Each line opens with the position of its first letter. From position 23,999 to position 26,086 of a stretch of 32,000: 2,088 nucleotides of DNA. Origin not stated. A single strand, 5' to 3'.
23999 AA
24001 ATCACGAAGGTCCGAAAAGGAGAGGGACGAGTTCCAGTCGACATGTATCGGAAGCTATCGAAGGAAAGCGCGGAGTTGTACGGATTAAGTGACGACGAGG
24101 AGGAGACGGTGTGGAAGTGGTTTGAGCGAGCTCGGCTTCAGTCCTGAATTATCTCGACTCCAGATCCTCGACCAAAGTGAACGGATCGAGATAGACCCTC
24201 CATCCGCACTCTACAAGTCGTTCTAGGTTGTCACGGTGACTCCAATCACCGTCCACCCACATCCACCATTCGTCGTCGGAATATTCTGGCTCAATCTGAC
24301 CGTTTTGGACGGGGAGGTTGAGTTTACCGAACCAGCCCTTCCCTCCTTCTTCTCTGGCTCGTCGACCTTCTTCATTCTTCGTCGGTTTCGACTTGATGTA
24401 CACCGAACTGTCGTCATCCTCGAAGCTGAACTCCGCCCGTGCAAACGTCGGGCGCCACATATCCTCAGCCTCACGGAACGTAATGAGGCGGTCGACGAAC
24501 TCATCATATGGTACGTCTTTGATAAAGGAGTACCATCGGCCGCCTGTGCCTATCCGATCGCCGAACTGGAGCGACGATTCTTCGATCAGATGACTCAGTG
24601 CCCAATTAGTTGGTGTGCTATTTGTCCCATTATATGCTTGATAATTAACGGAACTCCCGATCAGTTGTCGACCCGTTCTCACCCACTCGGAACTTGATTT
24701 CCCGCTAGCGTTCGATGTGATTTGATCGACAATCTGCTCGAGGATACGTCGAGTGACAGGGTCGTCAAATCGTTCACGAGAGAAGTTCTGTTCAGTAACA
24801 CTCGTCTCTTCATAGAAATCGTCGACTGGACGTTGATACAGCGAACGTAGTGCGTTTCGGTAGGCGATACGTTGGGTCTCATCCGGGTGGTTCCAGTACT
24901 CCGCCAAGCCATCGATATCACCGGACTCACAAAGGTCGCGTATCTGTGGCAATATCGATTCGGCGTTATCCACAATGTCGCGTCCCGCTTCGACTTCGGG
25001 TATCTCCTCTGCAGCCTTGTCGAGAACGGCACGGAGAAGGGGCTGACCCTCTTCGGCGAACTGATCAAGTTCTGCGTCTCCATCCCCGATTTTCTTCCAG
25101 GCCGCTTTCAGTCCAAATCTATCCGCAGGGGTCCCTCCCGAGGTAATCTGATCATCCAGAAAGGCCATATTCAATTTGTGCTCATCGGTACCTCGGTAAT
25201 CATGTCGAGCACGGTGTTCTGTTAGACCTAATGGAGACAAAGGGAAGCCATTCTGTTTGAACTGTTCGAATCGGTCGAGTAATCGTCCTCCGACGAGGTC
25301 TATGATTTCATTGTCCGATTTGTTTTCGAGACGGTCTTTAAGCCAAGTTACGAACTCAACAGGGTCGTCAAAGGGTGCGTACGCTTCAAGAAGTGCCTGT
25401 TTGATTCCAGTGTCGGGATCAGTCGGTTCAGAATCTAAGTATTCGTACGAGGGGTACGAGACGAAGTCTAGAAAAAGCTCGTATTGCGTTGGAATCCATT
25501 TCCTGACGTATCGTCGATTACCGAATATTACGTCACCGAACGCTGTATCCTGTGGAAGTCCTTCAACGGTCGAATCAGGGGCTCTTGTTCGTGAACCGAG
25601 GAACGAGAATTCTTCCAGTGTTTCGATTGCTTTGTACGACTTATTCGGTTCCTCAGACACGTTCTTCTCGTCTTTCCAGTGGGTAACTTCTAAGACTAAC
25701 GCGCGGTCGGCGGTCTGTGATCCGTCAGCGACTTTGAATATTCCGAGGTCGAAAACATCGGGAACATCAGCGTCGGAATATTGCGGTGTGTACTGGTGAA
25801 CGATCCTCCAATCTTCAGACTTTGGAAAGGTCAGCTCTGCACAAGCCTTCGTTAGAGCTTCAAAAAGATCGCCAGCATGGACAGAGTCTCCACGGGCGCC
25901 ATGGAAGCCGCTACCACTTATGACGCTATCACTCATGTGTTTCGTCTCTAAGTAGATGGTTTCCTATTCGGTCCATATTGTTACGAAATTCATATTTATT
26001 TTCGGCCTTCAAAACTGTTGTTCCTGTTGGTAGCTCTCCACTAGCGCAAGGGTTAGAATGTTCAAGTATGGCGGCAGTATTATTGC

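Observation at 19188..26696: Unclassified methyltransferase-linked module beside CRISPR-Cas: two dissimilar MTases converging on a two-gene operon of unknown proteins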

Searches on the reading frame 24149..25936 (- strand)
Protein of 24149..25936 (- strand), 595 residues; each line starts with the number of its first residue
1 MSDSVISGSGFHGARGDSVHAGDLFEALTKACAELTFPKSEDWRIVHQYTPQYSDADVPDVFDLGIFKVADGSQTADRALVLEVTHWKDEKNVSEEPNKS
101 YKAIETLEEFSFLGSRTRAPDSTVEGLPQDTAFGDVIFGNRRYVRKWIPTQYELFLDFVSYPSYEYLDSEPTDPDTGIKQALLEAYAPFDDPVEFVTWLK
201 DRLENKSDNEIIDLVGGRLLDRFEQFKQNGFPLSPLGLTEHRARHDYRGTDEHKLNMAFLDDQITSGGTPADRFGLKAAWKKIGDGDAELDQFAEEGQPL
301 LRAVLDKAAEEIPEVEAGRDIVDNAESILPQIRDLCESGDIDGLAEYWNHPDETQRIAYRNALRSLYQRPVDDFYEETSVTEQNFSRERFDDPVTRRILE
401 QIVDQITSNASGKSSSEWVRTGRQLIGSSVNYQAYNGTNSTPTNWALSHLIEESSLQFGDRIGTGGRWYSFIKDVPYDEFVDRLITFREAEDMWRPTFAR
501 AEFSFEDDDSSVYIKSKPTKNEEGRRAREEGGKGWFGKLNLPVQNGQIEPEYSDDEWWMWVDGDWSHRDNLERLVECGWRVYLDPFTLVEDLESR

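Call 3: search_protein_families(library=pfam, proteins=[window:24149-25936:-], max_evalue=0.1)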
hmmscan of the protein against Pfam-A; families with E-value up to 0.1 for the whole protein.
window:24149-25936:- (595 aa): 0 families

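Call 4: search_protein_families(library=padloc, proteins=[window:24149-25936:-], max_evalue=0.1)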
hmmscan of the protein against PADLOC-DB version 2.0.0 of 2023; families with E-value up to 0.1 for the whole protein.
window:24149-25936:- (595 aa): 0 families

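Call 5: search_protein_families(library=ncbifam, proteins=[window:24149-25936:-], max_evalue=0.1)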
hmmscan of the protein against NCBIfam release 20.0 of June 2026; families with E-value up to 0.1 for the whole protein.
window:24149-25936:- (595 aa): 0 families

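Call 8: find_homologous_proteins(query=window:24149-25936:-)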
Query window:24149-25936:- (595 aa): 11 proteins with E <= 0.001 among 8000 candidates.
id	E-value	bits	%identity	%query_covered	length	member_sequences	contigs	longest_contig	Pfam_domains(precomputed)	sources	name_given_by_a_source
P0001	0.0e+0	1198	86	100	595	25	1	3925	-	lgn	-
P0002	0.0e+0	1114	79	100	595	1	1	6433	-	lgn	-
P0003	0.0e+0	1086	77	100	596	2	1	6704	-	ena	-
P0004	0.0e+0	1077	77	100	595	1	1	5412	-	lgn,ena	-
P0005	0.0e+0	1050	76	99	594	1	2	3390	-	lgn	-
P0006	3.2e-150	520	44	99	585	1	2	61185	-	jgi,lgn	jgi:hypothetical protein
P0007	2.9e-137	478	42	99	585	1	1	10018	-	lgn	-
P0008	6.8e-135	470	41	98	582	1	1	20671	-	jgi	jgi:hypothetical protein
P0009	1.9e-132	462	42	95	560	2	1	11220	-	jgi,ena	-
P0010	2.8e-121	425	39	99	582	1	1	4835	-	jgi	jgi:hypothetical protein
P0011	4.1e-93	332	35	99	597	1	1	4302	-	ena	-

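Call 11: find_encoding_contigs(protein=P0006, flank=10000, max_places=3)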
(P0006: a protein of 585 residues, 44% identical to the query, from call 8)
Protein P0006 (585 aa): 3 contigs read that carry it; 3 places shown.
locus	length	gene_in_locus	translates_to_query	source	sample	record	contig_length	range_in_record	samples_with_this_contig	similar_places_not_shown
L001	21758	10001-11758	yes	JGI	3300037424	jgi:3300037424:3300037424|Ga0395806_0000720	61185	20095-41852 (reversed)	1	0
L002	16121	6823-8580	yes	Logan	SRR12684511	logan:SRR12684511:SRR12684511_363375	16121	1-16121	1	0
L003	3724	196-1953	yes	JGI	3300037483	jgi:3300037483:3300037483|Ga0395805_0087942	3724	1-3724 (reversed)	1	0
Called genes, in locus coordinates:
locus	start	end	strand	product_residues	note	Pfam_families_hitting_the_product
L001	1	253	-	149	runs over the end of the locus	-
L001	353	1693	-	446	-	PF00202:Aminotran_3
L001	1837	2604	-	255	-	PF09754:PAC2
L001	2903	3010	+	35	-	-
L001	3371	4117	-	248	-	PF05168:HEPN (weak)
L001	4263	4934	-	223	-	-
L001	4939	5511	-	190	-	-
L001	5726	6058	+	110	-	-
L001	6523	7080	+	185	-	PF18728:HEPN_AbiV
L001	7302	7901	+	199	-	PF10107:Endonuc_Holl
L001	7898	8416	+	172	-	PF10107:Endonuc_Holl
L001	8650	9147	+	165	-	-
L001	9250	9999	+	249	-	-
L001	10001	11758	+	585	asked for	-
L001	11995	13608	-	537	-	PF02384:N6_Mtase, PF07669:Eco57I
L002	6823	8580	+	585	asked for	-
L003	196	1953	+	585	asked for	-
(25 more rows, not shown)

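Call 12: find_encoding_contigs(protein=P0008, flank=10000, max_places=3)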
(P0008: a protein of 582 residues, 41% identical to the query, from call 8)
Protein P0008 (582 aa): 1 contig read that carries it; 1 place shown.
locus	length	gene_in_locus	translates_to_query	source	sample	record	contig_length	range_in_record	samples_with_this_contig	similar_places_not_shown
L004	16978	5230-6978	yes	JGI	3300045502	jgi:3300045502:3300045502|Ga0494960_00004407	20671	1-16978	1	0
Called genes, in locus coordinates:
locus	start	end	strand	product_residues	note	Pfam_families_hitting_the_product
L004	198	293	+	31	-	-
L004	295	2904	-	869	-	PF13676:TIR_2 (weak)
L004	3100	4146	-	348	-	PF14088:DUF4268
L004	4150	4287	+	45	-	-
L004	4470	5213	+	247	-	-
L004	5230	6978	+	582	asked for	-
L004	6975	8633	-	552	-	PF02384:N6_Mtase, PF07669:Eco57I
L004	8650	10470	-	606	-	PF01555:N6_N4_Mtase, PF03602:Cons_hypoth95 (faint), PF01170:UPF0020 (faint), PF02086:MethyltransfD12 (faint), PF01555:N6_N4_Mtase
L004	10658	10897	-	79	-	-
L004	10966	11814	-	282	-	PF01835:MG2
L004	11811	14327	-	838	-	PF01835:MG2 (weak)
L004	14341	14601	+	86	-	PF25213:HVO_A0261_N, PF14947:HTH_45 (weak), PF12840:HTH_20 (weak)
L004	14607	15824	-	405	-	PF03237:Terminase_6N (weak)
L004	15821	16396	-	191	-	-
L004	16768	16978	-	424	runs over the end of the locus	PF27228:MTBMA_p00010_2nd (weak)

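Call 13: find_encoding_contigs(protein=P0009, flank=10000, max_places=2)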
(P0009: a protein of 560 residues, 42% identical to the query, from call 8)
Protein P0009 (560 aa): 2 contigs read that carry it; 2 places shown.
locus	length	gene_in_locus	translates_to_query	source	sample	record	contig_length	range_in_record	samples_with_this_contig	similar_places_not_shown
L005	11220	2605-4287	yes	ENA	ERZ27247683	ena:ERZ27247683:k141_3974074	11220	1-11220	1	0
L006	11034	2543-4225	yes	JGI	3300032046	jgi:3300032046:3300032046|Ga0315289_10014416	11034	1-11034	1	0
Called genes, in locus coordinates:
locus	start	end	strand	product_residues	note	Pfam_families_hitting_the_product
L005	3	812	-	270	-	?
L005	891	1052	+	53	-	-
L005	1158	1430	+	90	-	-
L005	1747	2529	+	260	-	-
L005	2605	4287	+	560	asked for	-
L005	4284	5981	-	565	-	PF02384:N6_Mtase, PF05175:MTS (weak), PF07669:Eco57I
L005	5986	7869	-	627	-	PF01555:N6_N4_Mtase, PF01170:UPF0020 (faint), PF01555:N6_N4_Mtase (weak)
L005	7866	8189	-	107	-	-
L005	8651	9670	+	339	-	PF03235:GmrSD_N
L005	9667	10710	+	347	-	PF04607:RelA_SpoT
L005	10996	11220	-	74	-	?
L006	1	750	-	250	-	?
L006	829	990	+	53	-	-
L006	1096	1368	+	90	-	-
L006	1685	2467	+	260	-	-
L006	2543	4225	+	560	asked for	-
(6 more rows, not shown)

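Call 14: find_encoding_contigs(protein=P0007, flank=10000, max_places=2)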
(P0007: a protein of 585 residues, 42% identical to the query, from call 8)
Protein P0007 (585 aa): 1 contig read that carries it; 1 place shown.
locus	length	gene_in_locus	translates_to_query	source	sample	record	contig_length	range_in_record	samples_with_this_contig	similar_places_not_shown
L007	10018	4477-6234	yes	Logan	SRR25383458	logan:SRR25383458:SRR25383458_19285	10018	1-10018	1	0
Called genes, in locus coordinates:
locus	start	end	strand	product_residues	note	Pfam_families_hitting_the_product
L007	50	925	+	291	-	PF01972:SDH_protease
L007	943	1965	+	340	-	PF01939:NucS_C (weak)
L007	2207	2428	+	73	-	-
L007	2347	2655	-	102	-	-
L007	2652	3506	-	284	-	-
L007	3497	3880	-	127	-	-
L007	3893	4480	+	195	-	-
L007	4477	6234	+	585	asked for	-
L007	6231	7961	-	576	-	PF02384:N6_Mtase, PF05175:MTS (weak), PF07669:Eco57I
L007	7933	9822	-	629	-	PF01555:N6_N4_Mtase, PF01170:UPF0020 (faint), PF12760:Zn_ribbon_IS1595 (faint)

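Call 15: find_encoding_contigs(protein=P0011, flank=10000, max_places=2)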
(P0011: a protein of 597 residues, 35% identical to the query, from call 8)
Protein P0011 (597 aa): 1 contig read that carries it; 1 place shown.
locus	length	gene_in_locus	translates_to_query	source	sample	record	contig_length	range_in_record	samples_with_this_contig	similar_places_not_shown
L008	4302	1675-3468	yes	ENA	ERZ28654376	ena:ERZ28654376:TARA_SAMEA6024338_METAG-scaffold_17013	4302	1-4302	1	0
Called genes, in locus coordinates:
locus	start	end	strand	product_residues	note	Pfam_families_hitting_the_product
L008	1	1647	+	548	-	?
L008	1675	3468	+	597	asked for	-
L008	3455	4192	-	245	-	-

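Call 16: find_encoding_contigs(protein=P0010, flank=10000, max_places=2)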
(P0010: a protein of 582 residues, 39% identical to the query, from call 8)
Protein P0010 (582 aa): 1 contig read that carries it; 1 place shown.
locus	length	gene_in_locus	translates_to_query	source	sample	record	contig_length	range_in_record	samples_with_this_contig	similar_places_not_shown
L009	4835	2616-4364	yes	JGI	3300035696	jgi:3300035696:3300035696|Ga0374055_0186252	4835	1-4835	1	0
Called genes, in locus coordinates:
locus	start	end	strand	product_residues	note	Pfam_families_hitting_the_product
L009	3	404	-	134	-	?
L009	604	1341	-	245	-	-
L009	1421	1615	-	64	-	PF01022:HTH_5, PF12802:MarR_2, PF12840:HTH_20, PF13601:HTH_34 (weak)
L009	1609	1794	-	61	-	-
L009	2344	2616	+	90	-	-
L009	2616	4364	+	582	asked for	-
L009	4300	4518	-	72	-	-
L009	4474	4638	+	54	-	-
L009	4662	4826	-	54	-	-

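Call 25: search_solved_structures(query=A1, max_evalue=10)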
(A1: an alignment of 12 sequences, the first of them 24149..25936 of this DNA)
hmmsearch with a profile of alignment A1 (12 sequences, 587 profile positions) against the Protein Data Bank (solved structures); distinct sequences matched with E-value up to 10: 2.
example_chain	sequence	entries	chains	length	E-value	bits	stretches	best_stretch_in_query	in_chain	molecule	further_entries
6lnw_B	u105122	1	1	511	0.51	12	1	337-384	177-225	Accessory secretory protein Asp2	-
4uos_A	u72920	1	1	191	1.9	10.1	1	281-424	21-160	DESIGNED HELICAL BUNDLE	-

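Call 32: find_related_loci(query=A1, collection=genome_contigs, flank=10000)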
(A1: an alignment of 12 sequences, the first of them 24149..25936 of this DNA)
Query A1 (595 aa) in genome_contigs; peptide patterns used: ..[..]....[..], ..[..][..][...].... (x = any residue, [..] = any of these).
168 stretches matched a pattern, but none encodes a relative of the query by tblastn (E <= 1e-3).

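Call 34: search_protein_representatives(alignment_id=A1)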
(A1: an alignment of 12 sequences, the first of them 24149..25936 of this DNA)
Query: 12 sequences, 587 profile positions. Proteins with E-value up to 0.001 (for the whole library): 44; up to 1e-10: 18; up to 1e-30: 9. The best 44 are listed.
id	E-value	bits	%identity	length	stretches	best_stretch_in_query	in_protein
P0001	2.4e-298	1007.1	-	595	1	1-586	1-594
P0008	2.9e-268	907.7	-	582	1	6-586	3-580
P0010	2.1e-253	858.7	-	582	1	1-585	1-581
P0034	1.6e-184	631.2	-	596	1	3-586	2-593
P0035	2.1e-183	627.5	-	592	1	8-586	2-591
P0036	8.4e-119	414.2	-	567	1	23-586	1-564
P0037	7.2e-91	322.0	-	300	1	293-586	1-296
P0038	6.4e-74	266.0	-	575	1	15-585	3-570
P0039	8.1e-56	206.2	-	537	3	9-278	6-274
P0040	5.9e-21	91.1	-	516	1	78-585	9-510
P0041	9.2e-17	77.3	-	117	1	230-302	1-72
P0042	5.8e-14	68.0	-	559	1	82-585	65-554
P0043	7.7e-14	67.6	-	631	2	133-288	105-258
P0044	2.5e-13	65.9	-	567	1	66-585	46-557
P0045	1.4e-12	63.4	-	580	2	286-572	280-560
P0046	1.5e-12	63.3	-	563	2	335-576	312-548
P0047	1.7e-12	63.2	-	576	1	52-576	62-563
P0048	1.7e-12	63.1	-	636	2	290-582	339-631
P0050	1.3e-10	57.0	-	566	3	505-586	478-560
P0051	2.0e-10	56.3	-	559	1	52-575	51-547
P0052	2.5e-09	52.7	-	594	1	81-583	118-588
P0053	6.7e-09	51.3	-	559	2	50-246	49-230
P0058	6.3e-08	48.1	-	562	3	52-235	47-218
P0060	2.6e-07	46.0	-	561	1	22-585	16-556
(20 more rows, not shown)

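Call 36: predict_structure(alignment_id=A1)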
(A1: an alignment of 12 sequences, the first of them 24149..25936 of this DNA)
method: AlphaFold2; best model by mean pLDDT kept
length: 595 residues; sequences in the alignment: 12
mean_pLDDT: 78.6   pTM: 0.74
mean pLDDT of the five models: 78.6, 71.9, 70.4, 68.3, 56.7
residues with pLDDT >= 90: 181; 70-90: 271; 50-70: 98; < 50: 45
segments of 3 or more residues with pLDDT < 50: 1-19, 164-170, 473-476, 484-496
pLDDT, mean of each block of 10 residues (from residue 1): 23 38 86 95 92 80 92 88 82 59 80 91 91 85 62 80 50 72 88 90 81 89 92 87 91 95 82 70 73 81 73 82 93 94 92 91 85 70 77 90 92 91 85 60 79 66 73 50 47 51 81 78 69 82 74 88 78 90 89 83
secondary structure, 60 per line:
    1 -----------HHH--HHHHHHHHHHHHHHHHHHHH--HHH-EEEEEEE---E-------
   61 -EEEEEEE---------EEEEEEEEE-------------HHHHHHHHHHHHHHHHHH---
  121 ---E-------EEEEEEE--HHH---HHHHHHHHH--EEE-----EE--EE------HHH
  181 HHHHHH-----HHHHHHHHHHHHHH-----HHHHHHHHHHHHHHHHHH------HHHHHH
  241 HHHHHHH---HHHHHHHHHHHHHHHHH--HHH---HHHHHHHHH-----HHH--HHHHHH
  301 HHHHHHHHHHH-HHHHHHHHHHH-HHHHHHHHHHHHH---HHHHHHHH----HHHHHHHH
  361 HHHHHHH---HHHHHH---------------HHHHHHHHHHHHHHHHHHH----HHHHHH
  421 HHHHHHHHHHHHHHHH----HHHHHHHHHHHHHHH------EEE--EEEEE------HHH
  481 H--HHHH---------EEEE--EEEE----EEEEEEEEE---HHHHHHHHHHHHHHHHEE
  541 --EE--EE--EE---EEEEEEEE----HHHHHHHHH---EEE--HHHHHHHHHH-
elements in order: H17-36 E43-49 E62-68 E78-86 H100-117 E132-138 H147-155 E158-160 H178-186 H192-205 H211-228 H235-247 H251-267 H276-284 H295-311 H313-323 H325-337 H341-348 H353-367 H371-376 H392-410 H415-436 H441-455 E462-464 E467-471 H478-481 H484-487 E497-500 E503-506 E511-519 H523-538 E556-563 H568-576 E580-582 H585-594

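Call 39: search_protein_families(library=pfam, alignment_id=A4, max_evalue=0.01)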
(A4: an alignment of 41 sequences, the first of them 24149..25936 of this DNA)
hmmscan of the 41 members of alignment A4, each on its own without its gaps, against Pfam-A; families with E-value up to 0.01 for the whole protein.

A. member 1, window:24149-25936:- (595 aa): 0 families

B. families by the number of members that match (of 41 scanned): 4 families
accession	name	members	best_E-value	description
PF22709.1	Mu_Gam-Sipho_Gp157-TOTE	1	0.00015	Mu Gam/Sipho_Gp157-like domain of the TOTE conflict systems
PF22456.1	PqqF-like_C_4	1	0.00015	PQQ synthase PqqF-like, C-terminal lobe domain 4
PF01978.25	TrmB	1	0.0066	Sugar-specific transcriptional regulator TrmB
PF18151.6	DUF5601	1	0.0097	Domain of unknown function (DUF5601)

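Call 41: fold_search(model_id=the predicted structure, library=pdb)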
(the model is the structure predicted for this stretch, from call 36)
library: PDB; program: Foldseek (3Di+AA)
matches with E <= 10: 141; with E <= 0.001: 0
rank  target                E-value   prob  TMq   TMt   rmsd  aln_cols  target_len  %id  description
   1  8q3y_A                2.2e-02  0.95  0.19  0.24  15.8       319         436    9  Crystal structure of apo Can2 from Thermoanaerobacter brockii (released 2023-11-22)
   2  8q43_A                2.3e-02  0.90  0.18  0.24  14.8       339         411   12  Crystal structure of cA4-bound Can2 (E341A) in complex with oligo-C DNA (released 2023-11-22)
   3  7vsr_M                2.6e-02  0.60  0.13  0.22  16.0       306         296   10  Structure of McrBC (stalkless mutant) (released 2023-02-15)
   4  8q42_B                2.9e-02  0.90  0.18  0.23  16.0       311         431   10  Crystal structure of cA4-bound Can2 (E341A) in complex with oligo-A DNA (released 2023-11-22)
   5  6hz4_M                3.2e-02  0.63  0.12  0.19  16.1       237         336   11  Structure of McrBC without DNA binding domains (one half of the full complex) (released 2019-07-24)
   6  8q43_B                5.1e-02  0.82  0.18  0.23  14.5       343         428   12  Crystal structure of cA4-bound Can2 (E341A) in complex with oligo-C DNA (released 2023-11-22)
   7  8q41_A                6.2e-02  0.80  0.18  0.24  15.4       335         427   10  Crystal structure of Can2 (E341A) bound to cA4 and TTTAAA ssDNA (released 2023-11-22)
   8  8q3z_A                6.5e-02  0.84  0.18  0.23  16.2       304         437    9  Crystal structure of cA4-bound Can2 from Thermoanaerobacter brockii (released 2023-11-22)
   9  8q44_B                6.5e-02  0.69  0.16  0.21  16.6       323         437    9  Crystal structure of cA4-bound Can2 (E364R) in complex with oligo-T DNA (released 2023-11-22)
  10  9nl2_A                7.1e-02  0.84  0.15  0.09  15.0       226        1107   15  Structure of R2 retrotransposon protein from Platysternon megacephalum initiating target-primed reverse transcription (released 2025-06-18)
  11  9c1m_G                1.1e-01  0.38  0.14  0.19  22.6       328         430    9  HerA-DUF assembly 1 (released 2025-06-04)
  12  8q42_A                1.5e-01  0.69  0.18  0.23  15.8       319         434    8  Crystal structure of cA4-bound Can2 (E341A) in complex with oligo-A DNA (released 2023-11-22)
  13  9nl3_A                1.6e-01  0.54  0.13  0.08  14.5       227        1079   16  Structure of R2 retrotransposon protein from Taeniopygia guttata initiating target-primed reverse transcription (released 2025-06-18)
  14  8q41_B                1.7e-01  0.63  0.18  0.24  15.2       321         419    9  Crystal structure of Can2 (E341A) bound to cA4 and TTTAAA ssDNA (released 2023-11-22)
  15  8q44_A                1.9e-01  0.54  0.16  0.22  16.4       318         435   10  Crystal structure of cA4-bound Can2 (E364R) in complex with oligo-T DNA (released 2023-11-22)
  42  2p14                  3.0e+00  0.06  0.11  0.26  12.8       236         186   11  Crystal structure of small subunit (R.BspD6I2) of the heterodimeric restriction endonuclease R.BspD6I (released 2008-03-11)
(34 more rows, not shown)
